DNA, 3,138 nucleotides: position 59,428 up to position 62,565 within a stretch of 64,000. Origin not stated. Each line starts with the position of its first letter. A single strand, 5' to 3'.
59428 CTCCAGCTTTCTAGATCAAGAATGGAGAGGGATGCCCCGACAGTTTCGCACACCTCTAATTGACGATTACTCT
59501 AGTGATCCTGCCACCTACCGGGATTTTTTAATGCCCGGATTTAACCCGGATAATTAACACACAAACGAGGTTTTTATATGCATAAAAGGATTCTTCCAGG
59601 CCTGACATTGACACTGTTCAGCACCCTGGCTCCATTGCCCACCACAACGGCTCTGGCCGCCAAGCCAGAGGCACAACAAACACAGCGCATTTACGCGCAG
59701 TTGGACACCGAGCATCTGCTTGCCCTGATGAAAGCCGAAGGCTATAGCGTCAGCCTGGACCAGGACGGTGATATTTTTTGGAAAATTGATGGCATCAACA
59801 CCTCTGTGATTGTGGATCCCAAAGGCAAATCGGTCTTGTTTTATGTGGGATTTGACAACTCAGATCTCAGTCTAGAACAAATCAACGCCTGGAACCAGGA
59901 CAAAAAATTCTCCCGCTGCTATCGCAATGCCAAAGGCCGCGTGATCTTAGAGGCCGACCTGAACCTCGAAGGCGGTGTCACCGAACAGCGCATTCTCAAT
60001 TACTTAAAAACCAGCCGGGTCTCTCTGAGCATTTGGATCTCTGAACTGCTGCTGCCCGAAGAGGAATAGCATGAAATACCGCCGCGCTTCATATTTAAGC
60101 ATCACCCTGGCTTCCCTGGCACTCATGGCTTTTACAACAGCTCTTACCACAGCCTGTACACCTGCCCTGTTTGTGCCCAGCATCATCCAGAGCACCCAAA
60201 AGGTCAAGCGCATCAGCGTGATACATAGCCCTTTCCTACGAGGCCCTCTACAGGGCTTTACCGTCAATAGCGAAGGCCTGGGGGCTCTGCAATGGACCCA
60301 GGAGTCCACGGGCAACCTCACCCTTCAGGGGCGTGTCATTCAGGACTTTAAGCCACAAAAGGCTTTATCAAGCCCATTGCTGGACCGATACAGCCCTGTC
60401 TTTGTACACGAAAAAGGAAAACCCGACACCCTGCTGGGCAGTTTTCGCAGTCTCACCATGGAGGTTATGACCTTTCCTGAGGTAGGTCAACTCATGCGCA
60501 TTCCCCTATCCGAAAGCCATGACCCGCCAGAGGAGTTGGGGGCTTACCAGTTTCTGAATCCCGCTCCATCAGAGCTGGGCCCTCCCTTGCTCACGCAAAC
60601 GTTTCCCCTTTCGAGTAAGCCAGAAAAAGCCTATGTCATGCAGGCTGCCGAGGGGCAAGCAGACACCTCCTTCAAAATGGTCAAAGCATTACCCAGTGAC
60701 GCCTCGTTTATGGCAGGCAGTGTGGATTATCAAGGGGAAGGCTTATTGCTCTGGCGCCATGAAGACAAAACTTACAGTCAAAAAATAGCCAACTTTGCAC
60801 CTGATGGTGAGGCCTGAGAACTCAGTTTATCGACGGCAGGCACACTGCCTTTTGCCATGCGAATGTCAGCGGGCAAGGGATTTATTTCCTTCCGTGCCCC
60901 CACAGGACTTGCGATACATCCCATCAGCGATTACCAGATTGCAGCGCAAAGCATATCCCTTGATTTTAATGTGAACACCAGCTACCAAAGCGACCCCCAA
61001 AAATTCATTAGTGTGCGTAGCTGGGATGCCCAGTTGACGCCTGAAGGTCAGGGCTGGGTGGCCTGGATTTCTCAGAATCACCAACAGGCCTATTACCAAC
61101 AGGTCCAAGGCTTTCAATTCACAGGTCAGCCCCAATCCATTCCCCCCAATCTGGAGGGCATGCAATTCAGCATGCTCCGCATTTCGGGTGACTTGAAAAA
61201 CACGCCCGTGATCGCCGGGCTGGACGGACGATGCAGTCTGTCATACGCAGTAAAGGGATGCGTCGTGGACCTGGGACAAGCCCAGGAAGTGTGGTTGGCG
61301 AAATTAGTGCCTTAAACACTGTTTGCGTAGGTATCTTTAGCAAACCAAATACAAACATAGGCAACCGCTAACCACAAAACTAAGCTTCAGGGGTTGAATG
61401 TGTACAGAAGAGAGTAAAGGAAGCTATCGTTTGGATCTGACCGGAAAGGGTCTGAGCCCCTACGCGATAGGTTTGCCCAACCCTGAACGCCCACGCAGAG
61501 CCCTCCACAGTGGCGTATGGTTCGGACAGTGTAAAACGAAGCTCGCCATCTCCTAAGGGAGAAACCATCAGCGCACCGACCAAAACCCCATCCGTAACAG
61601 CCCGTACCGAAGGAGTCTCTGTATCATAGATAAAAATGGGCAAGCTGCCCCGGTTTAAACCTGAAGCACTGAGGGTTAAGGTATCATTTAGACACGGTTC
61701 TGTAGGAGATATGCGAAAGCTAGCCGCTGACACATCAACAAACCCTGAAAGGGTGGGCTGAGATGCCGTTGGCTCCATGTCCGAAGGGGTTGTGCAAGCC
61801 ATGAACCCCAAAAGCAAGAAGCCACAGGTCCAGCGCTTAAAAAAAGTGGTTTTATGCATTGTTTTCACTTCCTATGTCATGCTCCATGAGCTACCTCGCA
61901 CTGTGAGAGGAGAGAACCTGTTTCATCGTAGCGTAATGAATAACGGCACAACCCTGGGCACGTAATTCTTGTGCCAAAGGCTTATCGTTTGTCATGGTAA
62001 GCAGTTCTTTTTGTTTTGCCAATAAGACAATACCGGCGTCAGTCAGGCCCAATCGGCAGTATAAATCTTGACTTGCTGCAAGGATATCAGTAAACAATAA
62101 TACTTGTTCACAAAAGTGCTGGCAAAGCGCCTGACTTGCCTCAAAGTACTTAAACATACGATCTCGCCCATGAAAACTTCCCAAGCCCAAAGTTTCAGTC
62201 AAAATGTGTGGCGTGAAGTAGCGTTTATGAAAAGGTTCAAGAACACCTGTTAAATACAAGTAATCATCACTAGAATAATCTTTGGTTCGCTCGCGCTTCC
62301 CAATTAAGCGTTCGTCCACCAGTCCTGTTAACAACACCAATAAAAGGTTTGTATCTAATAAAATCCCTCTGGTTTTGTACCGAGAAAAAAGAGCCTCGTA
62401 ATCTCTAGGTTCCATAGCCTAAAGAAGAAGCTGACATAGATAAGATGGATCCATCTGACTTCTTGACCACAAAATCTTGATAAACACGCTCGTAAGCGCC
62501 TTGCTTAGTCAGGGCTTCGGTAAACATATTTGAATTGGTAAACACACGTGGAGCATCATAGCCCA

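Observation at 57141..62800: AT-richer island with an overlapping large-ORF/small-ORF pair (toxin/immunity-like) and a PIN-like two-gene pair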

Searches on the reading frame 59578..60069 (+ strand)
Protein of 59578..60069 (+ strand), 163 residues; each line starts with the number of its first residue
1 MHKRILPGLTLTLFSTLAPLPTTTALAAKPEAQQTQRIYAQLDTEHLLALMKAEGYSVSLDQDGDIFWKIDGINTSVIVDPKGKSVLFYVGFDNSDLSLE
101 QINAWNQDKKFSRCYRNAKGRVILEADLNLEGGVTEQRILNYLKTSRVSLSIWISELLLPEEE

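Call 3: search_protein_families(library=pfam, proteins=[window:59578-60069:+], max_evalue=0.1)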
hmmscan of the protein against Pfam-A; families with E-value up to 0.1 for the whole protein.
window:59578-60069:+ (163 aa): 1 family
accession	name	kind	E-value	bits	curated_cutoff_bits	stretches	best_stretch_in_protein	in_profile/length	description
PF10722.14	YbjN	-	1.1e-09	39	22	1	45-147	3-114/126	Putative bacterial sensory transduction regulator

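Call 5: search_protein_families(library=ncbifam, proteins=[window:59578-60069:+], max_evalue=0.1)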
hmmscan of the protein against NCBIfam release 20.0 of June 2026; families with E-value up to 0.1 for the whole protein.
window:59578-60069:+ (163 aa): 1 family
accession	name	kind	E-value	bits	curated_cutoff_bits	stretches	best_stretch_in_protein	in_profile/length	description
NF010457.0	PRK13883.1-4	subfamily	0.003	17.6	160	1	27-123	36-128/137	conjugal transfer protein TrbH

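Call 6: search_protein_families(library=padloc, proteins=[window:59578-60069:+], max_evalue=0.1)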
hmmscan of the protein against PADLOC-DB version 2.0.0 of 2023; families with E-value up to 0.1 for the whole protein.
window:59578-60069:+ (163 aa): 0 families

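Call 105: search_protein_families(library=phrogs, proteins=[window:59578-60069:+], max_evalue=0.01)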
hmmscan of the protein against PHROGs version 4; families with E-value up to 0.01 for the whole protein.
window:59578-60069:+ (163 aa): 0 families

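Call 117: search_protein_families(library=pfam, proteins=[L016:10543-13110:+, L016:13126-14028:+], max_evalue=0.01)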
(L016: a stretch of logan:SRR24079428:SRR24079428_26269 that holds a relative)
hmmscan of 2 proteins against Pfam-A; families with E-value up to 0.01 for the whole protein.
L016:10543-13110:+ (855 aa): 0 families

L016:13126-14028:+ (300 aa): 0 families

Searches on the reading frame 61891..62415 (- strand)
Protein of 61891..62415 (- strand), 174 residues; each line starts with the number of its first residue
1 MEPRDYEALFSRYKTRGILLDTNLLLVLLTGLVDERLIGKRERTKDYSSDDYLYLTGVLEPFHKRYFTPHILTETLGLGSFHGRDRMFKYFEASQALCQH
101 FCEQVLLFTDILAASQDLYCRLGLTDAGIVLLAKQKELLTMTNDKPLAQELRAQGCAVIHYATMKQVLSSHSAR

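Call 3: search_protein_families(library=pfam, proteins=[window:61891-62415:-], max_evalue=0.1)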
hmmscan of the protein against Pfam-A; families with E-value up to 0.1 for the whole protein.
window:61891-62415:- (174 aa): 1 family
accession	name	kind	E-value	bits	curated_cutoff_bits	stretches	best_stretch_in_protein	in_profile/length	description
PF18477.7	PIN_9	-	0.031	14.9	26.3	1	124-160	75-112/116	PIN like domain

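Call 5: search_protein_families(library=ncbifam, proteins=[window:61891-62415:-], max_evalue=0.1)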
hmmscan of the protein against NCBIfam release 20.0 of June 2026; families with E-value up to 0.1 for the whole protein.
window:61891-62415:- (174 aa): 0 families

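Call 6: search_protein_families(library=padloc, proteins=[window:61891-62415:-], max_evalue=0.1)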
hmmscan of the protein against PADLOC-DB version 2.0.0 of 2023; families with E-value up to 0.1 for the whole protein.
window:61891-62415:- (174 aa): 0 families

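Call 45: find_homologous_proteins(query=window:61891-62415:-)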
Query window:61891-62415:- (174 aa): 76 proteins with E <= 0.001 among 208 candidates.
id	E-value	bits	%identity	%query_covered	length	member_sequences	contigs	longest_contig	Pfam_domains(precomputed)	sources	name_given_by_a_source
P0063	1.8e-110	384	100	100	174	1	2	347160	-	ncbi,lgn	-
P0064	8.2e-23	99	38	90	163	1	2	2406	-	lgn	-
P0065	1.5e-19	88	36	94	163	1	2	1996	-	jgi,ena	-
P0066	6.8e-15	73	39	87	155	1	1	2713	-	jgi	jgi:predicted nucleic acid-binding protein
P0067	1.4e-14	72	33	89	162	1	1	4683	-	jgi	jgi:rRNA-processing protein FCF1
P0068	2.4e-14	72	32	93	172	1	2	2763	-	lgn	-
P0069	7.3e-14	70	37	81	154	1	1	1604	-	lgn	-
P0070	1.3e-13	69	33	96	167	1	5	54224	-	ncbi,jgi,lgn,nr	ncbi:MAG: hypothetical protein MUF86_04925 [Akkermansiaceae bacterium]|jgi:rRNA-processing protein F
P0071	2.1e-13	68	36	86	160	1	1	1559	-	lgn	-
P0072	2.3e-13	68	37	71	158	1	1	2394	-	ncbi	-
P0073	4.0e-13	68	33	86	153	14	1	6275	-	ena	-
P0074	7.0e-13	67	35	75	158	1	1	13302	-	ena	-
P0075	9.5e-13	66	30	83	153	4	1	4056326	-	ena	-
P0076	3.0e-12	65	33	96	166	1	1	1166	-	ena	-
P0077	3.1e-12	65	33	89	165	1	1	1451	-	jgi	jgi:hypothetical protein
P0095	1.8e-9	56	36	63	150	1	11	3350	-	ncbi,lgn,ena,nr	ncbi:MAG: PIN domain-containing protein [Gammaproteobacteria bacterium]|nr:PIN domain-containing pro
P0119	7.8e-7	47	33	67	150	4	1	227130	-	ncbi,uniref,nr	ncbi:hypothetical protein CW360_01605 [Pseudomonas fluvialis]|uniref:PIN domain-containing protein n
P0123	1.2e-6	46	27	88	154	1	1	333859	-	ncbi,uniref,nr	ncbi:PIN domain-containing protein [Chitinilyticum aquatile]|uniref:PIN domain-containing protein n=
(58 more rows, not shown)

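Call 46: search_solved_structures(query=window:61891-62415:-, max_evalue=10)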
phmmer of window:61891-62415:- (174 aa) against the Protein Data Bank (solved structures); distinct sequences matched with E-value up to 10: 1.
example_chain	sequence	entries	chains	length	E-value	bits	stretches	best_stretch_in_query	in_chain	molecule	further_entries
3h4j_B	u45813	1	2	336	0.26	14.4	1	63-108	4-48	SNF1-like protein kinase ssp2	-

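Call 48: find_encoding_contigs(protein=P0063, flank=3000, max_places=3)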
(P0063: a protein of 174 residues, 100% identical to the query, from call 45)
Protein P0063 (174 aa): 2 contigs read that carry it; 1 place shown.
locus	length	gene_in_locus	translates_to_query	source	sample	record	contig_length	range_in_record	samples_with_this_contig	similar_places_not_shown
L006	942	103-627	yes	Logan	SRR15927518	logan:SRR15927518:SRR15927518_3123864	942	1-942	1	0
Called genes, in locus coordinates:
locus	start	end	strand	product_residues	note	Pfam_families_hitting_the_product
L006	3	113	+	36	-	?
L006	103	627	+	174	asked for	-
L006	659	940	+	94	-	?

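Call 49: find_encoding_contigs(protein=P0070, flank=3000, max_places=4)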
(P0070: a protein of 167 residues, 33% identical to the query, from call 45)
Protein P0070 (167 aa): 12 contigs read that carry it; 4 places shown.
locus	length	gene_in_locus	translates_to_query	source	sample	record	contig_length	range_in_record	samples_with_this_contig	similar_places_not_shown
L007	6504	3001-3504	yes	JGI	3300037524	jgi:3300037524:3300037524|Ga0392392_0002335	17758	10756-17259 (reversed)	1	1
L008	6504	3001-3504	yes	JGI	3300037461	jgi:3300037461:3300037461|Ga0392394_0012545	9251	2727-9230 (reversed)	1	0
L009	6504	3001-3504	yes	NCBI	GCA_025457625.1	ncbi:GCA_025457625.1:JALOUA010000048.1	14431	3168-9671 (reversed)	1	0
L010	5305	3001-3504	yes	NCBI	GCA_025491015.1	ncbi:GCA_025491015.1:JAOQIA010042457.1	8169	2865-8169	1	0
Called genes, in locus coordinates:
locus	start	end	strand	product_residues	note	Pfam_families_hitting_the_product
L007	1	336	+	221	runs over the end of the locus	PF06439:3keto-disac_hyd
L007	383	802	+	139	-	PF00472:RF-1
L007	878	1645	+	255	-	PF01578:Cytochrom_C_asm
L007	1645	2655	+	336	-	PF05201:GlutR_N, PF01488:Shikimate_DH, PF03807:F420_oxidored (weak)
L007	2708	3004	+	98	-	-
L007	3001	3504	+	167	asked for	-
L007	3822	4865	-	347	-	PF02885:Glycos_trans_3N, PF00591:Glycos_transf_3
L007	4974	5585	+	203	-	PF14907:NTP_transf_5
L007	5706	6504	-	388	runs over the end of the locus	PF00155:Aminotran_1_2, PF01041:DegT_DnrJ_EryC1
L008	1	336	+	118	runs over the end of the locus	?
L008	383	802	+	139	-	PF00472:RF-1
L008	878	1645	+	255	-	PF01578:Cytochrom_C_asm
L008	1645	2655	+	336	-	PF05201:GlutR_N, PF01488:Shikimate_DH, PF03807:F420_oxidored (weak)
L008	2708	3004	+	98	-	-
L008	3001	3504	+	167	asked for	-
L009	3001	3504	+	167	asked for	-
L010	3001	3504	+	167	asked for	-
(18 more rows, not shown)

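Call 51: find_encoding_contigs(protein=P0064, flank=3000, max_places=2)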
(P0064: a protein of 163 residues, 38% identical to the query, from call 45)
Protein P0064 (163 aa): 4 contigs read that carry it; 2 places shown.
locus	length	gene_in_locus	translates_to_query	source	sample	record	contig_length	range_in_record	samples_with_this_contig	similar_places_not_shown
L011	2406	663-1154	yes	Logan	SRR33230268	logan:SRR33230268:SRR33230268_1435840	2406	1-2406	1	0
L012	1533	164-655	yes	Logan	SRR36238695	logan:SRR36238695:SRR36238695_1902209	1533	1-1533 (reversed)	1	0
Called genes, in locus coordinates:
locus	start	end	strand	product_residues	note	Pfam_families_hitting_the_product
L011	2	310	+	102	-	?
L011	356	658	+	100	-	-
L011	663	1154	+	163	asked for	-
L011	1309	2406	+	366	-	?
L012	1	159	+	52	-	?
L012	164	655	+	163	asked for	-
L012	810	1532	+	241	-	?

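Call 52: find_encoding_contigs(protein=P0123, flank=3000, max_places=2)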
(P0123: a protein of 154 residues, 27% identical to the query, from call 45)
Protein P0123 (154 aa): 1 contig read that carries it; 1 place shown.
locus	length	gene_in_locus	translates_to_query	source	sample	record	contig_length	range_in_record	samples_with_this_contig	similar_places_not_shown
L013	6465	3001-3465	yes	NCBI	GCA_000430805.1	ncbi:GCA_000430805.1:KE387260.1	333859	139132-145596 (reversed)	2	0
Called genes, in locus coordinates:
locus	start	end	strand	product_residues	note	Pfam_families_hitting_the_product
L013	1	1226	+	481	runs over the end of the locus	PF01425:Amidase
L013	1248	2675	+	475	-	PF02934:GatB_N, PF02637:GatB_Yqey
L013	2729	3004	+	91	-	-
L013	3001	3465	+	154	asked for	-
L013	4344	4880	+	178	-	PF03691:UPF0167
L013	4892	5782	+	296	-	PF00850:Hist_deacetyl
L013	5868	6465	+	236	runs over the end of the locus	PF00497:SBP_bac_3 (weak)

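Call 58: search_protein_families(library=pfam, proteins=[L011:356-658:+, L007:2708-3004:+, L013:2729-3004:+, P0064, P0070, P0123, P0095, P0119], max_evalue=0.1)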
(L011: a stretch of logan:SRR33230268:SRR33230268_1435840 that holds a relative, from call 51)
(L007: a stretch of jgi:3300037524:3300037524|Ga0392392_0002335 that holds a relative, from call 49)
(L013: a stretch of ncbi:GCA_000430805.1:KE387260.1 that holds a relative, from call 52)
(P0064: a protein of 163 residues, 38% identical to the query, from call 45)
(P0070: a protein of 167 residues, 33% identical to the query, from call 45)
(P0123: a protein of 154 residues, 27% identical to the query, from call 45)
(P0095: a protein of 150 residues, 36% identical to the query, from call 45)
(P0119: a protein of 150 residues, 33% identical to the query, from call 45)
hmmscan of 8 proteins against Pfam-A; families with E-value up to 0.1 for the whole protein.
L011:356-658:+ (100 aa): 0 families

L007:2708-3004:+ (98 aa): 1 family
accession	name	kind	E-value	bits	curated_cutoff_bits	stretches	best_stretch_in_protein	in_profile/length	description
PF08132.16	AdoMetDC_leader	-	0.056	13.8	25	0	37-65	14-43/51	S-adenosyl-l-methionine decarboxylase leader peptide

L013:2729-3004:+ (91 aa): 0 families

P0064 (163 aa): 0 families

P0070 (167 aa): 0 families

P0123 (154 aa): 0 families

P0095 (150 aa): 0 families

P0119 (150 aa): 1 family
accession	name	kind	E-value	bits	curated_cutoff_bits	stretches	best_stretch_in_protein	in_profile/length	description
PF08902.16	DUF1848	-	0.019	15.2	30.5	1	8-136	73-202/262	Domain of unknown function (DUF1848)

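Call 60: search_solved_structures(query=A5, max_evalue=10, show_alignments=1)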
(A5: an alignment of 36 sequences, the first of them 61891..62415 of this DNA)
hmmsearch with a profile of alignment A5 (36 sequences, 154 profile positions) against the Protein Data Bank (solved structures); distinct sequences matched with E-value up to 10: 6.
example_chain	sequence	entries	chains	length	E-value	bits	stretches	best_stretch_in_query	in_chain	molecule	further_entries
1w8i_A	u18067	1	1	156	0.031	17.3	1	49-131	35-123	PUTATIVE VAPC RIBONUCLEASE AF_1683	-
5x3t_B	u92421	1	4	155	0.056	16.5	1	37-131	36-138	Ribonuclease VapC26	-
3i8o_A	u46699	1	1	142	0.34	13.9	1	77-145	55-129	KH domain-containing protein MJ1533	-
1o4w_A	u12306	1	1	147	0.45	13.5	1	112-143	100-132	PIN (PilT N-terminus) domain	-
1v9d_A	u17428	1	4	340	0.54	13.3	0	57-93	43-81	Diaphanous protein homolog 1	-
9b3d_G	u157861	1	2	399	0.98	12.4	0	57-93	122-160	Protein diaphanous homolog 1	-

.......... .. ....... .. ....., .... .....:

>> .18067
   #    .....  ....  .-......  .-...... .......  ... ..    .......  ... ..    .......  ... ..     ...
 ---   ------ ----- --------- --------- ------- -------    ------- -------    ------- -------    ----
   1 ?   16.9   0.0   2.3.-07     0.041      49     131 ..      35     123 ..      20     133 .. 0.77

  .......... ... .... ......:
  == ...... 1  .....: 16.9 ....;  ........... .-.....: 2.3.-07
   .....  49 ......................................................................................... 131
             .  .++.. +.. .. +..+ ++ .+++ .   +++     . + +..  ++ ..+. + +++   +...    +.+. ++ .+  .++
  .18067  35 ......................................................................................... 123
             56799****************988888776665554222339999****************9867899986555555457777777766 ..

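Call 105: search_protein_families(library=phrogs, proteins=[window:61891-62415:-], max_evalue=0.01)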
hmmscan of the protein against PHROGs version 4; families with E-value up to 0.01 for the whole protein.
window:61891-62415:- (174 aa): 0 families

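Call 108: find_related_loci(query=A5, collection=viral_contigs, flank=3000)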
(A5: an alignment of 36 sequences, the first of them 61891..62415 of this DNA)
Query A5 (174 aa) in viral_contigs; peptide patterns used: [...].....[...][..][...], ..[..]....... (x = any residue, [..] = any of these).
136 stretches matched a pattern; 10 encode a relative of the query (tblastn E <= 1e-3); 10 distinct loci.
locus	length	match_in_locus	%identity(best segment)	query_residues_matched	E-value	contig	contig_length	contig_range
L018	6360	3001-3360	34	12-135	3e-13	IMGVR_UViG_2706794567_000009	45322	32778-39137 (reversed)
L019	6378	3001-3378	31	18-147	4e-13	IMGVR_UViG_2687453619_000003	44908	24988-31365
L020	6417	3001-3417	34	11-160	1e-12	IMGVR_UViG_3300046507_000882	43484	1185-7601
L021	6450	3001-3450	26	12-167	2e-10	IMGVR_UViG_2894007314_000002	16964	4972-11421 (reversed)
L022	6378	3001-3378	32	19-148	3e-10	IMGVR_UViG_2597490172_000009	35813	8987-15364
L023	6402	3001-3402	29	18-154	9e-10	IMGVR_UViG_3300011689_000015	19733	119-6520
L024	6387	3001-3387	29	18-148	2e-9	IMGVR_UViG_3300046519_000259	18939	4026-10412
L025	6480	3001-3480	30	5-165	3e-9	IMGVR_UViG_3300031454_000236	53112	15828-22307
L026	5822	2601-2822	38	7-80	1e-7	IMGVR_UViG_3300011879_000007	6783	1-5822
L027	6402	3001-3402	34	18-153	1e-6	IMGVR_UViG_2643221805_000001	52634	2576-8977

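Call 118: search_dna_similar(query=window:61891-62415:-, collection=plasmids, mode=protein, max_evalue=0.001, max_rows=12)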
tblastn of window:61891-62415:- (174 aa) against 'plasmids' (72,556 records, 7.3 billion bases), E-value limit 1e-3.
Records with a match: 5; places in all: 5; records where one place covers at least 80% of the query: 5.
Best place of each record, by identity: <60% 5.
By first word of the organism name: Nostoc 2; Allocoleopsis 1; Leptolyngbya 1; Kovacikia 1.
By predicted mobility (MOB-suite, as given by PLSDB): non-mobilizable 4; conjugative 1.
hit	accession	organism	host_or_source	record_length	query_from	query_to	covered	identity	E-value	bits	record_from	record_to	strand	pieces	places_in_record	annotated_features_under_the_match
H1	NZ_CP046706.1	Nostoc sp. ATCC 53789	-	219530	4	165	93%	35.9%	6e-9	61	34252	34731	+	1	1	PIN domain-containing protein | hypothetical protein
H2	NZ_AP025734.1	Nostoc cf. commune SO-36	-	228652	4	165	93%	35.3%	2e-7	57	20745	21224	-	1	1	PIN domain-containing protein | hypothetical protein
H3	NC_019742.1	Allocoleopsis franciscana PCC 7113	-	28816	8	161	89%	34.8%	4e-7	56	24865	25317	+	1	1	PIN domain-containing protein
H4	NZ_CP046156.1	Leptolyngbya sp. BL0902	cell culture,open pond on an algae farm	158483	5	165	93%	33.1%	7e-6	52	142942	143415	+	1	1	PIN domain-containing protein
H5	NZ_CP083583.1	Kovacikia minuta CCNUW1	cell culture,fresh water lake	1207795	8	165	91%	33.5%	7e-9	61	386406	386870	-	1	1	record has no annotation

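Call 120: get_annotated_region(hit=H1, flank=2500)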
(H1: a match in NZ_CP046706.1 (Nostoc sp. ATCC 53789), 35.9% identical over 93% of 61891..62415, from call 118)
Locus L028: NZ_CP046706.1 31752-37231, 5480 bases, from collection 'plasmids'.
description: Nostoc sp. ATCC 53789 plasmid pNsp_c, complete sequence
organism: Nostoc sp. ATCC 53789 (NCBI taxid 76335)
taxonomy: Bacteria; Cyanobacteriota; Cyanophyceae; Nostocales; Nostocaceae; Nostoc; Nostoc sp. ATCC 53789
host: -; source: -; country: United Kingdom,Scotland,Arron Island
typing (MOB-suite, as given by PLSDB): non-mobilizable; replicon rep_cluster_317; mating-pair formation MPF_T
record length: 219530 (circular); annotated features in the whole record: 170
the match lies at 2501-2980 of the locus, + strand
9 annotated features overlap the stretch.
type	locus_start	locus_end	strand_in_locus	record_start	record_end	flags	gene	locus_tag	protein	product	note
CDS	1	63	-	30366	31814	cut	-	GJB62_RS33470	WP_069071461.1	ThiF family adenylyltransferase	-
CDS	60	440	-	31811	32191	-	-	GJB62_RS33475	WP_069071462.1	hypothetical protein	-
CDS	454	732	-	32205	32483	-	-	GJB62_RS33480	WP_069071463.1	multiubiquitin domain-containing protein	-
CDS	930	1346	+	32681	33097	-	-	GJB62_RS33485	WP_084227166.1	helix-turn-helix transcriptional regulator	-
CDS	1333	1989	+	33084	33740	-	-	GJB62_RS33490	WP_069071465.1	ImmA/IrrE family metallo-endopeptidase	-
CDS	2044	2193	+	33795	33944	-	-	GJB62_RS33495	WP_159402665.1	hypothetical protein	-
CDS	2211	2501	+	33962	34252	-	-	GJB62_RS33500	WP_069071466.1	hypothetical protein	-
CDS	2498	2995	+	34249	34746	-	-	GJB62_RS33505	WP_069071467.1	PIN domain-containing protein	-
CDS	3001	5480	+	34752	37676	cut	-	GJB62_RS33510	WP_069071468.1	DUF1156 domain-containing protein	-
